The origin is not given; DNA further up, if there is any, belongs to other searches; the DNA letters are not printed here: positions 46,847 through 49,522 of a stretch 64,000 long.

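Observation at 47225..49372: Orphan, short glycyl-radical enzyme inside a glycan-degradation locus with no activating enzyme nearby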

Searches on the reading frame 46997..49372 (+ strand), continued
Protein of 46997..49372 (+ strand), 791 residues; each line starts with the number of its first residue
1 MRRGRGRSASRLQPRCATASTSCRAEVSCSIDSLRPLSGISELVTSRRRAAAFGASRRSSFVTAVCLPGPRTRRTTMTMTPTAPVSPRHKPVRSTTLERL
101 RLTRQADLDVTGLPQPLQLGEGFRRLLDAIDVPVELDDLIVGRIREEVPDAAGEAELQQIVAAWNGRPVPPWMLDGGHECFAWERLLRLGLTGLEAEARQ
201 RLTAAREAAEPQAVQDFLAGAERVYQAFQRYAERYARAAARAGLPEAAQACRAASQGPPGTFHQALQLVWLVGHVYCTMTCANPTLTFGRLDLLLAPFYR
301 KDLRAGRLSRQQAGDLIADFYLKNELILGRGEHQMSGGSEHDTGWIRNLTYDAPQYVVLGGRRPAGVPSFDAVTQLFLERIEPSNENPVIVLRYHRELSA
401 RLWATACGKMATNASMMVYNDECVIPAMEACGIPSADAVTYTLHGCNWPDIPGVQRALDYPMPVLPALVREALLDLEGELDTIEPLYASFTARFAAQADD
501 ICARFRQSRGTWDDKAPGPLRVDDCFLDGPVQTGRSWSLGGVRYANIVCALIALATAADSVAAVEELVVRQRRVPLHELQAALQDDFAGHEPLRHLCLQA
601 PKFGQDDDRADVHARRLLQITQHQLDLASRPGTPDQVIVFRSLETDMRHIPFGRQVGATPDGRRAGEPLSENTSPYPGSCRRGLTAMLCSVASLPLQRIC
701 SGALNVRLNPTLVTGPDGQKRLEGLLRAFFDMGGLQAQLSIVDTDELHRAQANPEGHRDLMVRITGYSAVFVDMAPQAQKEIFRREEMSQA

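Call 19: find_related_loci(query=A1, collection=genome_contigs, flank=10000)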
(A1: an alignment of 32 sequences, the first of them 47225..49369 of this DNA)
Query A1 (715 aa) in genome_contigs; peptide patterns used: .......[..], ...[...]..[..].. (x = any residue, [..] = any of these).
162 stretches matched a pattern; 66 encode a relative of the query (tblastn E <= 1e-3); 66 distinct loci.
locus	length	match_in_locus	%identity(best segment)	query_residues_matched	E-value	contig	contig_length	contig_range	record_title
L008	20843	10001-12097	62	14-712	0e+0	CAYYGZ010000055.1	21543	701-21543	MAG TPA_asm: uncultured bacterium isolate SRP308112_co1_409 genome assembly, contig: NODE_3729_length_21543_cov_5.844471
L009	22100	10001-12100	62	14-713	0e+0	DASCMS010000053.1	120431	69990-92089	MAG TPA_asm: Candidatus Latescibacterota bacterium isolate Fu_MAG_110 c_000000516747, whole genome shotgun sequence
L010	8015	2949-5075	58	12-712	0e+0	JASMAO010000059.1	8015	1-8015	MAG: SAR202 cluster bacterium isolate ETNP2_MAG_97 c_000000558538, whole genome shotgun sequence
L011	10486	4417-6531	60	12-713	0e+0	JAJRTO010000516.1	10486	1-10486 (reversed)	MAG: Candidatus Poribacteria bacterium isolate Dive96_bin1.70 k141_5152210, whole genome shotgun sequence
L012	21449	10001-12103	62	12-712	0e+0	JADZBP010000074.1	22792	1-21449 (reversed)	MAG: Candidatus Latescibacterota bacterium isolate SJ679 c_000000421996, whole genome shotgun sequence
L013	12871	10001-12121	58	12-714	0e+0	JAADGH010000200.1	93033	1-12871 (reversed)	MAG: Planctomycetota bacterium isolate M_MetaBat.109 contig-127_84, whole genome shotgun sequence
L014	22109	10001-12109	61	12-714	0e+0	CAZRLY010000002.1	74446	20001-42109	MAG TPA_asm: uncultured bacterium isolate binchicken_co97_140 genome assembly, contig: NODE_1243_length_74446_cov_6.7194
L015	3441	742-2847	57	12-713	0e+0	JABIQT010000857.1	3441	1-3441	MAG: Candidatus Latescibacterota bacterium isolate SI072_bin148 k141_217551, whole genome shotgun sequence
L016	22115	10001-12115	59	12-714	0e+0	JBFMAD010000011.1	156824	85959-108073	MAG: Planctomycetota bacterium isolate MAG129 MAG129_11, whole genome shotgun sequence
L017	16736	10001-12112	61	12-711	0e+0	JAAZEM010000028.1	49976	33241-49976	MAG: Armatimonadota bacterium isolate AS09scLD_344 38776_AS09, whole genome shotgun sequence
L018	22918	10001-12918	54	1-713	0e+0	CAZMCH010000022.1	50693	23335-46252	MAG TPA_asm: uncultured bacterium isolate binchicken_co274_484 genome assembly, contig: NODE_1758_length_50693_cov_5.591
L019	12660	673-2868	53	12-712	0e+0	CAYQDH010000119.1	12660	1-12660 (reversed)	MAG TPA_asm: uncultured Anaerolineales bacterium isolate SRP192927_co7_575 genome assembly, contig: NODE_9850_length_126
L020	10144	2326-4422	53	12-712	0e+0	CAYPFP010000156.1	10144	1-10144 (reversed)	MAG TPA_asm: uncultured Planctomycetota bacterium isolate SRP257756_co1_239 genome assembly, contig: NODE_6022_length_10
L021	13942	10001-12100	51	12-713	0e+0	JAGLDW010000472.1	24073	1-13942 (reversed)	MAG: Lentisphaeria bacterium isolate SW_4_46 ROV167.bin.46.fa_472, whole genome shotgun sequence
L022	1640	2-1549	63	197-712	0e+0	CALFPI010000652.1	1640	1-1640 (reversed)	MAG TPA_asm: uncultured Gemmatimonadaceae bacterium isolate ERR2206786_bin.69_CONCOCT_v1.1_MAG genome assembly, contig:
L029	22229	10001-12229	41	2-712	3e-176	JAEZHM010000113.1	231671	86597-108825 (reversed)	MAG: Bacillota bacterium isolate OH_CDB_136 k127_355867, whole genome shotgun sequence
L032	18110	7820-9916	50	12-712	0e+0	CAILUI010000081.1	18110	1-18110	MAG: uncultured Victivallales bacterium isolate Loclat_bin-09902 genome assembly, contig: bin-09902:081/466, whole genom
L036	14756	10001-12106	44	12-713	3e-170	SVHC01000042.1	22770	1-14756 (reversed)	MAG: Clostridiales bacterium isolate SIG374 NODE_43307_length_22770_cov_2.048757, whole genome shotgun sequence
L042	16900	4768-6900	40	12-713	2e-164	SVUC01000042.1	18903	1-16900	MAG: Oscillospiraceae bacterium isolate SIG711 NODE_53474_length_18903_cov_1.430603, whole genome shotgun sequence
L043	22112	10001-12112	41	12-714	5e-164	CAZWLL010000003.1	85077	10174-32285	MAG TPA_asm: uncultured Ruminococcus sp. isolate binchicken_co323_410 genome assembly, contig: NODE_138_length_85077_cov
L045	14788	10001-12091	41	12-712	4e-163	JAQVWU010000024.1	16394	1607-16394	MAG: Eubacteriales bacterium isolate STF2_11 NODE_9353_length_16394_cov_2.946517_Sandtown_F2, whole genome shotgun seque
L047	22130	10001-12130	41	12-713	6e-157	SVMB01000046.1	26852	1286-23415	MAG: Oscillospiraceae bacterium isolate SIG502 NODE_35863_length_26852_cov_1.512367, whole genome shotgun sequence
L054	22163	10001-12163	40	1-713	2e-147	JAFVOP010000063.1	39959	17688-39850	MAG: Clostridia bacterium isolate RGIG5253 Sheep_Colon-1__c420853, whole genome shotgun sequence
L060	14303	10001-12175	35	12-709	4e-126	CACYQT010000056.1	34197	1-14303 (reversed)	uncultured bacterium isolate RUG12186 genome assembly, contig: RUG12186_asm_56, whole genome shotgun sequence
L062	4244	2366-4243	39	14-622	5e-126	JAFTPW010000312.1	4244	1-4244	MAG: Clostridia bacterium isolate RGIG4041 Roe_deer_Cecum-5__c440041, whole genome shotgun sequence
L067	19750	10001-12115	41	12-712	9e-152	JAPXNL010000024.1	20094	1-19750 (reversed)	MAG: Clostridia bacterium isolate binned_ad_5.94 NODE_2634_length_20094_cov_1.516552, whole genome shotgun sequence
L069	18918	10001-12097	51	12-712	0e+0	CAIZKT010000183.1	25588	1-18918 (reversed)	MAG: uncultured Victivallales bacterium isolate Loc090907-8m_bin-406 genome assembly, contig: bin-406:0183/1064, whole g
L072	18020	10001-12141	32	3-710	1e-112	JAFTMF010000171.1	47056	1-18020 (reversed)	MAG: Clostridia bacterium isolate RGIG3946 Roe_deer_Cecum-3__c475628, whole genome shotgun sequence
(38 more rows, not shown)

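Call 24: search_protein_families(library=pfam, proteins=[L062:1327-2241:+, L009:5760-6875:+, L020:74-1147:-, L047:5757-7259:+, L036:6211-7248:+, L054:6830-7816:+, L072:12184-13131:+, L047:8303-8989:+], max_evalue=0.001)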
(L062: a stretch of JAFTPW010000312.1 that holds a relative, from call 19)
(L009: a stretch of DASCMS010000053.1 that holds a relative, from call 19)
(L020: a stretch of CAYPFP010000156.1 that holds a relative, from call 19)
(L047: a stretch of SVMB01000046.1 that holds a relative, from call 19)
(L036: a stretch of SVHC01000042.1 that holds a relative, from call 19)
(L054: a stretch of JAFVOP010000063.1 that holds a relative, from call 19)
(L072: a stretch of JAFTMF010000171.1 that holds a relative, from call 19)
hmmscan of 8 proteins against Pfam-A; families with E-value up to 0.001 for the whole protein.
L062:1327-2241:+ (304 aa): 3 families
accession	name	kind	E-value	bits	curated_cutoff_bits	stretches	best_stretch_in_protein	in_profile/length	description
PF04055.27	Radical_SAM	-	2.7e-16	60.6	29.5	1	28-225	3-161/166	Radical SAM superfamily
PF13353.11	Fer4_12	-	1.5e-11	45.2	22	1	19-151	2-87/137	4Fe-4S single cluster domain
PF00037.32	Fer4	-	0.00025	21.2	21.1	0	57-69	7-19/24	4Fe-4S binding domain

L009:5760-6875:+ (371 aa): 12 families
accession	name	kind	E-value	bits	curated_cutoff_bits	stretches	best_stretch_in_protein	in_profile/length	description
PF04055.27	Radical_SAM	-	1.4e-18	68.1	29.5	1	178-300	29-157/166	Radical SAM superfamily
PF13353.11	Fer4_12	-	7.7e-13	49.3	22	2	157-273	15-136/137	4Fe-4S single cluster domain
PF00037.32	Fer4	-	1.8e-11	43.8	21.1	2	119-138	3-22/24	4Fe-4S binding domain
PF12837.12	Fer4_6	-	2.5e-10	40.2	25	1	121-138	6-23/24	4Fe-4S binding domain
PF12838.12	Fer4_7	-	5.5e-09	36.8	27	1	123-167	1-51/52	4Fe-4S dicluster domain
PF13237.11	Fer4_10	-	8.3e-09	35.7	25.5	1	121-164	6-52/53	4Fe-4S dicluster domain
PF12797.12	Fer4_2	-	2e-08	34.1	24.5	1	121-136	7-22/22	4Fe-4S binding domain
PF13183.11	Fer4_8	-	8.3e-08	33.1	27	0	152-193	3-19/68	4Fe-4S dicluster domain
PF14697.11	Fer4_21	-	1.3e-07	32.1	35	1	121-168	5-56/59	4Fe-4S dicluster domain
PF13187.11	Fer4_9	-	7.5e-07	29.5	27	1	123-167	1-50/52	4Fe-4S dicluster domain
PF13484.11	Fer4_16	-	1.1e-06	29.8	30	0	123-139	1-17/66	4Fe-4S double cluster binding domain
PF12800.12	Fer4_4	-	4.9e-05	23.8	24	0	122-136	2-16/17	4Fe-4S binding domain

L020:74-1147:- (357 aa): 1 family
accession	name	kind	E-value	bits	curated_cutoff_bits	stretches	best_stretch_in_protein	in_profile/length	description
PF01208.23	URO-D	-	1.1e-10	41.5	23.9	1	163-342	161-335/346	Uroporphyrinogen decarboxylase (URO-D)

L047:5757-7259:+ (500 aa): 2 families
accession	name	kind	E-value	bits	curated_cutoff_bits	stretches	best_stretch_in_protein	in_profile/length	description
PF00370.27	FGGY_N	-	8.6e-60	202.8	28.8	1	3-245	1-245/245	FGGY family of carbohydrate kinases, N-terminal domain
PF02782.22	FGGY_C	-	6.4e-36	124.4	27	1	257-448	4-196/198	FGGY family of carbohydrate kinases, C-terminal domain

L036:6211-7248:+ (345 aa): 4 families
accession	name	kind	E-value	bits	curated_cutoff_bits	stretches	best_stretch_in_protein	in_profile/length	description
PF00107.32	ADH_zinc_N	-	4.9e-20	72.2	31.8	1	175-274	1-99/129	Zinc-binding dehydrogenase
PF08240.17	ADH_N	-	3.2e-17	63.1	23.5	1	28-119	2-101/104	Alcohol dehydrogenase GroES-like domain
PF13602.12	ADH_zinc_N_2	-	5.8e-10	40.6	27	1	208-343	1-134/134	Zinc-binding dehydrogenase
PF16912.11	Glu_dehyd_C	-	2.6e-05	24.2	34.9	1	166-274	32-141/211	Glucose dehydrogenase C-terminus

L054:6830-7816:+ (328 aa): 6 families
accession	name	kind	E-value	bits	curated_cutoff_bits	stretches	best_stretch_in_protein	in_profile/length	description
PF08450.18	SGL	-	4.4e-18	66.2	26.3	2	211-274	157-221/246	SMP-30/Gluconolactonase/LRE-like region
PF01436.27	NHL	-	3.8e-08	33.4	20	0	67-86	1-20/28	NHL repeat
PF22701.2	Mala_s_1-like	-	2.5e-06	27.8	27.5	0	244-277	95-128/195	Mal s 1 allergenic protein-like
PF24684.1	Vgb_lyase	-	0.00012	21.4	50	0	201-268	193-254/290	Virginiamycin B lyase family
PF07494.17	Reg_prop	-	0.00014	22.1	20.4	0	241-253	9-21/24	Two component regulator propeller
PF25021.1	TEN_NHL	-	0.0006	19.3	27.1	0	235-270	29-62/357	Teneurin NHL domain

L072:12184-13131:+ (315 aa): 1 family
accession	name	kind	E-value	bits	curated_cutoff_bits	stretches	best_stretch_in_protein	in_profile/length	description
PF00248.27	Aldo_ket_red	-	5.2e-59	200.1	24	1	15-312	1-287/291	Aldo/keto reductase family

L047:8303-8989:+ (228 aa): 1 family
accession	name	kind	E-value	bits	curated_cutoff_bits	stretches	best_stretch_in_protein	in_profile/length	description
PF01791.15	DeoC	-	5.3e-15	56.1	23.8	1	13-216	5-223/229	DeoC/LacD family aldolase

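Call 25: search_protein_families(library=ncbifam, proteins=[L062:1327-2241:+, L009:5760-6875:+], max_evalue=0.0001)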
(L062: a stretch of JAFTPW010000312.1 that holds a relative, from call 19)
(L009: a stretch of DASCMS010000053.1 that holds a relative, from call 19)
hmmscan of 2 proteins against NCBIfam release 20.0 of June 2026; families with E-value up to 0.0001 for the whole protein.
L062:1327-2241:+ (304 aa): 20 families
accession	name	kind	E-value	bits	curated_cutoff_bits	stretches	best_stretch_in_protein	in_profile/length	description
TIGR02494.1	PFLE_PFLC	subfamily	1.8e-88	296.6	174.35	1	11-285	3-292/293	glycyl-radical enzyme activating protein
NF043069.1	T4HPD_activ_SAM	equivalog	8.2e-87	291.3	425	1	8-290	3-296/299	trans-4-hydroxy-L-proline dehydratase activase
NF033719.1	ind_deCO2_activ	equivalog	1.3e-72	244.6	425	1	9-288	3-299/302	indoleacetate decarboxylase activase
NF048010.1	SfplDhtActHpsHDes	equivalog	7.2e-68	228.6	430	1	7-280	6-296/298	(2S)-3-sulfopropanediol dehydratase activating enzyme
TIGR04395.1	cutC_activ_rSAM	equivalog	1.3e-67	228.2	360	1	9-290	7-305/309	choline TMA-lyase-activating enzyme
NF033717.2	HPDL_rSAM_activ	equivalog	6.3e-66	222.7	420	1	8-283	5-297/311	4-hydroxyphenylacetate decarboxylase activase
NF048008.1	SfplDhtActHpfHKleb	equivalog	1.8e-64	218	500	1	9-268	2-279/308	(2S)-3-sulfopropanediol dehydratase activating enzyme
TIGR02493.1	PFLA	equivalog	4e-58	196.6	231.75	2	93-283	40-233/235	pyruvate formate-lyase-activating protein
TIGR04003.1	rSAM_BssD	equivalog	8.3e-55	186.1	496.45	1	8-287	2-301/314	[benzylsuccinate synthase]-activating enzyme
NF007483.0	PRK10076.1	equivalog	3.4e-51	174.1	326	1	7-290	22-289/292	[formate-C-acetyltransferase]-activating enzyme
NF008356.0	PRK11145.1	equivalog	5.5e-47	160.1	375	2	94-290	46-245/246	pyruvate formate lyase 1-activating protein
TIGR04041.1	activase_YjjW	hypoth_equivalog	1.6e-46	159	250.2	1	8-282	3-265/276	YjjW family glycine radical enzyme activase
TIGR02495.1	NrdG2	equivalog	4.4e-17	62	131.15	2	120-231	65-178/193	anaerobic ribonucleoside-triphosphate reductase activating protein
TIGR02491.1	NrdG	equivalog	4.8e-10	39.6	126.1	1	10-47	3-40/154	anaerobic ribonucleoside-triphosphate reductase activating protein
TIGR03963.1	rSAM_QueE_Clost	equivalog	4.9e-07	29.6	260.1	0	120-183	67-129/219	putative 7-carboxy-7-deazaguanine synthase QueE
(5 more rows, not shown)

L009:5760-6875:+ (371 aa): 43 families (the best 25 are shown)
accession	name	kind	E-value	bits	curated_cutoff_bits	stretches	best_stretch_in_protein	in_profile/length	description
NF043069.1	T4HPD_activ_SAM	equivalog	2.8e-110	368.4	425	1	73-370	2-298/299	trans-4-hydroxy-L-proline dehydratase activase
TIGR02494.1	PFLE_PFLC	subfamily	2.3e-109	365.2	174.35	1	75-362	1-291/293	glycyl-radical enzyme activating protein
TIGR04395.1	cutC_activ_rSAM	equivalog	1.6e-91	306.8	360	1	72-369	4-306/309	choline TMA-lyase-activating enzyme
NF033719.1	ind_deCO2_activ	equivalog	1.7e-91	306.7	425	1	73-366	1-299/302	indoleacetate decarboxylase activase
NF048010.1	SfplDhtActHpsHDes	equivalog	4.6e-89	298.1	430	1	73-356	6-294/298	(2S)-3-sulfopropanediol dehydratase activating enzyme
NF048008.1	SfplDhtActHpfHKleb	equivalog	8.1e-84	281.5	500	1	75-370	2-306/308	(2S)-3-sulfopropanediol dehydratase activating enzyme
NF033717.2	HPDL_rSAM_activ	equivalog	7.7e-78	261.9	420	1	72-369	3-305/311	4-hydroxyphenylacetate decarboxylase activase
TIGR04003.1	rSAM_BssD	equivalog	8.2e-72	242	496.45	1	74-370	2-307/314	[benzylsuccinate synthase]-activating enzyme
NF007483.0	PRK10076.1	equivalog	2.1e-63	214.2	326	2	148-370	67-291/292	[formate-C-acetyltransferase]-activating enzyme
TIGR02493.1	PFLA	equivalog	1.7e-61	207.6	231.75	2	168-361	40-233/235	pyruvate formate-lyase-activating protein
TIGR04041.1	activase_YjjW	hypoth_equivalog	2.4e-56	191.2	250.2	1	73-337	2-250/276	YjjW family glycine radical enzyme activase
NF008356.0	PRK11145.1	equivalog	5.7e-49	166.6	375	2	170-367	45-244/246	pyruvate formate lyase 1-activating protein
TIGR02495.1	NrdG2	equivalog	9.8e-19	67.4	131.15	2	174-308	45-177/193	anaerobic ribonucleoside-triphosphate reductase activating protein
NF040864.1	HgcB_ferredoxin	equivalog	1.3e-11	44.2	99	1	117-180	9-71/93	mercury methylation ferredoxin HgcB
TIGR02491.1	NrdG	equivalog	5.6e-11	42.6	126.1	1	76-110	3-37/154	anaerobic ribonucleoside-triphosphate reductase activating protein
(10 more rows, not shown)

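Call 35: find_encoding_contigs(protein=P0002, flank=10000, max_places=1)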
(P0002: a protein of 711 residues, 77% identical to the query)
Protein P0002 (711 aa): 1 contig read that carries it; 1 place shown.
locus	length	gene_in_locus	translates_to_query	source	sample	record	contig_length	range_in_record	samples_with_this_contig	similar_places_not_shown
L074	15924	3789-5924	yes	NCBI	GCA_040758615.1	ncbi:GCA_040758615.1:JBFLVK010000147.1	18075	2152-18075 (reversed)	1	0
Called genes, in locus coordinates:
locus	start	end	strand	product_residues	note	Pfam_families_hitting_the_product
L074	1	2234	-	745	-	PF00343:Phosphorylase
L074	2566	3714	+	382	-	PF00285:Citrate_synt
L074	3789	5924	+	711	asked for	PF02901:PFL-like, PF01228:Gly_radical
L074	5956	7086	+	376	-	PF13378:MR_MLE_C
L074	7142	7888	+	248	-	PF00190:Cupin_1 (faint), PF02311:AraC_binding (weak), PF07883:Cupin_2, PF21621:MPI_cupin_dom (faint), PF05899:Cupin_3 (faint), PF08007:JmjC_2 (faint), PF02311:AraC_binding, PF07883:Cupin_2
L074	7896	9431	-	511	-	PF13185:GAF_2, PF01590:GAF, PF02954:HTH_8 (faint), PF00158:Sigma54_activat, PF01078:Mg_chelatase (faint), PF14532:Sigma54_activ_2, PF07728:AAA_5, PF25601:AAA_lid_14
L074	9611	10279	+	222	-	PF04405:ScdA_N, PF01814:Hemerythrin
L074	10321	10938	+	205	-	PF20046:DUF6448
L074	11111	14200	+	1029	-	PF19773:DUF6259 (faint)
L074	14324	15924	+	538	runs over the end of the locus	PF16586:DUF5060, PF13204:Apiosidase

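Call 36: find_encoding_contigs(protein=P0027, flank=10000, max_places=1)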
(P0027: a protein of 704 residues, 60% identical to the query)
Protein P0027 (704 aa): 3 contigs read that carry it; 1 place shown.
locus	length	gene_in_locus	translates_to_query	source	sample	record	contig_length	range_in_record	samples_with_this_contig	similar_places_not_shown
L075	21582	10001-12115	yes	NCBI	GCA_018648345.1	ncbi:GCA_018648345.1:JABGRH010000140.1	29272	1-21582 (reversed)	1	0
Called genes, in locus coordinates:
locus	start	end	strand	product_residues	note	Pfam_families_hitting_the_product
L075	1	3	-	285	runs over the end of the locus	PF12849:PBP_like_2, PF13531:SBP_bac_11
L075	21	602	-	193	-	-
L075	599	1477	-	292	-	-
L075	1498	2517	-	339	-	PF01208:URO-D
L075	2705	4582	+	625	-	PF02730:AFOR_N, PF01314:AFOR_C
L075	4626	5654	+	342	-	PF01208:URO-D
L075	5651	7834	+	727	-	PF02901:PFL-like, PF01228:Gly_radical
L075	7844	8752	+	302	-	PF13353:Fer4_12, PF00037:Fer4 (weak), PF13237:Fer4_10 (weak), PF12837:Fer4_6 (faint), PF12838:Fer4_7, PF13187:Fer4_9 (weak), PF14697:Fer4_21, PF04055:Radical_SAM, +1 more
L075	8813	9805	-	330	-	PF01208:URO-D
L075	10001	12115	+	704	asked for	PF02901:PFL-like, PF01228:Gly_radical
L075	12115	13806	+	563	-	PF00920:ILVD_EDD_N, PF24877:ILV_EDD_C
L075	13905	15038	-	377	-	PF00756:Esterase, PF12697:Abhydrolase_6 (weak)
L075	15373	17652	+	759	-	PF07940:Hepar_II_III_C (faint)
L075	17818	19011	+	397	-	PF13810:DUF4185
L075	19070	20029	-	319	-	PF22244:GCE_fung (faint)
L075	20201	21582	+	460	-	PF20250:FapA_N, PF03961:FapA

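Call 37: find_encoding_contigs(protein=P0073, flank=10000, max_places=2)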
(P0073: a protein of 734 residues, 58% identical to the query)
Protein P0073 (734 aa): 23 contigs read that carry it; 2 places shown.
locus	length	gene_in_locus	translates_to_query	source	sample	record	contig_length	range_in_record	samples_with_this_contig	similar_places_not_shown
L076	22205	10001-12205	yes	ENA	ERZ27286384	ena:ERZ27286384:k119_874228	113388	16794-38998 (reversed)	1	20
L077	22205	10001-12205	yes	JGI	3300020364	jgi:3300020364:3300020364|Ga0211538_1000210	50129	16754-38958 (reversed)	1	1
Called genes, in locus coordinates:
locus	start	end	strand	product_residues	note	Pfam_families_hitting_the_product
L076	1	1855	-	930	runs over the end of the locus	PF01326:PPDK_N, PF27448:Rph_4th, PF00391:PEP-utilizers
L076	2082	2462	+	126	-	PF00903:Glyoxalase, PF13669:Glyoxalase_4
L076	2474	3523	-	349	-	PF08240:ADH_N, PF16912:Glu_dehyd_C, PF00107:ADH_zinc_N, PF13602:ADH_zinc_N_2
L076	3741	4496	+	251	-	PF13350:Y_phosphatase3, PF03162:Y_phosphatase2, PF22784:PTP-SAK (weak)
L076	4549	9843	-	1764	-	PF02494:HYR (faint)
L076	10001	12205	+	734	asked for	PF02901:PFL-like, PF01228:Gly_radical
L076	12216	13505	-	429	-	PF19289:PmbA_TldD_3rd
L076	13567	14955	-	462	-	PF01523:PmbA_TldD_1st, PF19289:PmbA_TldD_3rd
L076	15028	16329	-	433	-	PF01408:GFO_IDH_MocA, PF19051:GFO_IDH_MocA_C2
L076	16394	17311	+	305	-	PF00296:Bac_luciferase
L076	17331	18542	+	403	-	PF00756:Esterase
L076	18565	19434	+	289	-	PF12697:Abhydrolase_6 (weak)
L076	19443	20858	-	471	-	PF14284:PcfJ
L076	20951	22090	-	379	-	PF19124:DUF5808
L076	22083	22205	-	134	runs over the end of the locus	PF00392:GntR, PF13730:HTH_36 (faint)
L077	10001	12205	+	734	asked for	PF02901:PFL-like, PF01228:Gly_radical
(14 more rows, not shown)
